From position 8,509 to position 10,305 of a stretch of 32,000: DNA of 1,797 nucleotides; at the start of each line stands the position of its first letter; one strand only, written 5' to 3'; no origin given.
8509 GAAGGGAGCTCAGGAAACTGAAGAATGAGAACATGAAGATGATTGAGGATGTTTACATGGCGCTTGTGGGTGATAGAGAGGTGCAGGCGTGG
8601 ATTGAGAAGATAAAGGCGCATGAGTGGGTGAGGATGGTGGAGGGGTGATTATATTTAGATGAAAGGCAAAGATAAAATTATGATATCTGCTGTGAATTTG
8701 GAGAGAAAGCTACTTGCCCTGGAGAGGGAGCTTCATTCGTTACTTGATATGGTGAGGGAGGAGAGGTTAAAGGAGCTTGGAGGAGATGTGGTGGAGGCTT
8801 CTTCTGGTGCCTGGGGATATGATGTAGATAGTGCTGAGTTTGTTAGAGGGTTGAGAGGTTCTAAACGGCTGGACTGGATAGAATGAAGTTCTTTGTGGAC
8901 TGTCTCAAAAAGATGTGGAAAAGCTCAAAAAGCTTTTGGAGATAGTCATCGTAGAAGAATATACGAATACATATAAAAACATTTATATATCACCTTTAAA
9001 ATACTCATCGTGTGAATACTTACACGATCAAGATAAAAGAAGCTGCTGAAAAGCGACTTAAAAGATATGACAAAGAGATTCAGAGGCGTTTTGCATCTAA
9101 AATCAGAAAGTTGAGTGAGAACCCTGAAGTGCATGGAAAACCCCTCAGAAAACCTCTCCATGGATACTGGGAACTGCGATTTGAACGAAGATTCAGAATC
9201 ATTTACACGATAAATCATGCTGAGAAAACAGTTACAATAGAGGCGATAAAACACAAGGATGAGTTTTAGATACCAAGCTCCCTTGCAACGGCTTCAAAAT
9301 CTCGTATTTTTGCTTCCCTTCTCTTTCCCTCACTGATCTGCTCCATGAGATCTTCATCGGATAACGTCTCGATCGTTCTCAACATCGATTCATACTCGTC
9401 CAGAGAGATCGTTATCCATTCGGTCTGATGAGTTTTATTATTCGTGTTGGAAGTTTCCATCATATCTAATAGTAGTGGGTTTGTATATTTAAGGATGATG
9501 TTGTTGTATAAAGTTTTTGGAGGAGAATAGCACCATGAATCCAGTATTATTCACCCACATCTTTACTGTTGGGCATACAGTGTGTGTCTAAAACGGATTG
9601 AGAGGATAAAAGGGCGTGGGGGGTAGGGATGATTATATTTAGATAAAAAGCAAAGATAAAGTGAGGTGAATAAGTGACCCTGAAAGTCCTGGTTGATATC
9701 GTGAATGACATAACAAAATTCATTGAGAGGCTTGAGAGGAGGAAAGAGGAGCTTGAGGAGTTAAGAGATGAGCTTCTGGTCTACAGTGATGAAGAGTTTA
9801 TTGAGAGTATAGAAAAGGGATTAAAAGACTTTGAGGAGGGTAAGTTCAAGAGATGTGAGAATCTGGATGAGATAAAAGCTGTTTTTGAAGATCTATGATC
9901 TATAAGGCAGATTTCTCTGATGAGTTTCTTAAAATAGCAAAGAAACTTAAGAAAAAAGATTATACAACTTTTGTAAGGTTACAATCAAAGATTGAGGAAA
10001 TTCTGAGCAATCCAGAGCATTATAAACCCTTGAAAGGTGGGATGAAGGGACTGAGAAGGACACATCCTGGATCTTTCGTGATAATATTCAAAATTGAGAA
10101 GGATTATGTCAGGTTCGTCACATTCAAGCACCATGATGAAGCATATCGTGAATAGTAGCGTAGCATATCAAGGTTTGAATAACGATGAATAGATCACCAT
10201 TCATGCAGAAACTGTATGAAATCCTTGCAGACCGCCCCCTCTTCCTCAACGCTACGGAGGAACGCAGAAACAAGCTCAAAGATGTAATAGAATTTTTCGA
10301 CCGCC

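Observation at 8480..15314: Six copies of one RM-gene 3' end separate the island into cassettes, with a conserved junction and a decay gradient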

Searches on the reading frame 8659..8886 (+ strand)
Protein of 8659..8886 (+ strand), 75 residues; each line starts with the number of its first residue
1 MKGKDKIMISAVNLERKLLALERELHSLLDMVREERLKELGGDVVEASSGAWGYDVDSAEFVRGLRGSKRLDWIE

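Call 5: search_protein_families(library=pfam, proteins=[window:8659-8886:+], max_evalue=0.01)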
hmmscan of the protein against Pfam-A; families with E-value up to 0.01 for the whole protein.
window:8659-8886:+ (75 aa): 0 families

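Call 47: search_protein_families(library=pfam, proteins=[window:8659-8886:+], max_evalue=0.001)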
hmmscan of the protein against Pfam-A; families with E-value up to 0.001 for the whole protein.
window:8659-8886:+ (75 aa): 0 families

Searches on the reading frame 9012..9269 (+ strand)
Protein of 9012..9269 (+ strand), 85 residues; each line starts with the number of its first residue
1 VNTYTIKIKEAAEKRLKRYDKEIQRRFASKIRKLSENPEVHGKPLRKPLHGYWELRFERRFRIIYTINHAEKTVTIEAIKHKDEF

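Call 5: search_protein_families(library=pfam, proteins=[window:9012-9269:+], max_evalue=0.01)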
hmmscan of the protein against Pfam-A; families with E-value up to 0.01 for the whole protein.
window:9012-9269:+ (85 aa): 3 families
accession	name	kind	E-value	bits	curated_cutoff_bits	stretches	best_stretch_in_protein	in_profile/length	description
PF05016.21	ParE_toxin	-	1.8e-10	41.7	23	1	6-83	1-86/89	ParE toxin of type II toxin-antitoxin system, parDE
PF05973.20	Gp49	-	3.6e-07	30.6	23.9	1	15-79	2-70/90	Phage derived protein Gp49-like (DUF891)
PF06769.20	YoeB_toxin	-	0.00023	21.5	27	1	17-78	13-75/80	YoeB-like toxin of bacterial type II toxin-antitoxin system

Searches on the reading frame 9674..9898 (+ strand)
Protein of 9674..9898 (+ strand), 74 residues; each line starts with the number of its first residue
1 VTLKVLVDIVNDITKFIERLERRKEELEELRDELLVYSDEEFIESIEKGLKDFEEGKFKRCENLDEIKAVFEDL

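Call 5: search_protein_families(library=pfam, proteins=[window:9674-9898:+], max_evalue=0.01)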
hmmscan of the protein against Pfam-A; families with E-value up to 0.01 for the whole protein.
window:9674-9898:+ (74 aa): 1 family
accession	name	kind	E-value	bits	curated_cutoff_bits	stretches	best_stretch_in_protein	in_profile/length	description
PF10884.14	DUF2683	-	0.0008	20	27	1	38-68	36-65/66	Protein of unknown function (DUF2683)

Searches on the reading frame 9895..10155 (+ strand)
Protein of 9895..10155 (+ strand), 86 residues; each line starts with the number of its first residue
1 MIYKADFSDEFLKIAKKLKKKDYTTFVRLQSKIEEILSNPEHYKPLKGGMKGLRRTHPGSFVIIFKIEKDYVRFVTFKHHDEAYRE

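Call 5: search_protein_families(library=pfam, proteins=[window:9895-10155:+], max_evalue=0.01)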
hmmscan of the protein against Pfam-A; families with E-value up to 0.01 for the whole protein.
window:9895-10155:+ (86 aa): 4 families
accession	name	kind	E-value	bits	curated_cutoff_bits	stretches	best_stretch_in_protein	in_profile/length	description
PF05016.21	ParE_toxin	-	4.9e-08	33.9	23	1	7-84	3-89/89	ParE toxin of type II toxin-antitoxin system, parDE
PF15738.11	YafQ_toxin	-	0.0021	18.8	30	1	3-82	1-85/88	Bacterial toxin of type II toxin-antitoxin system, YafQ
PF15781.12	ParE-like_toxin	-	0.0057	17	28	1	9-54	5-47/87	ParE-like toxin of type II bacterial toxin-antitoxin system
PF00439.30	Bromodomain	-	0.0093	16.4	21.7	0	13-45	41-73/84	Bromodomain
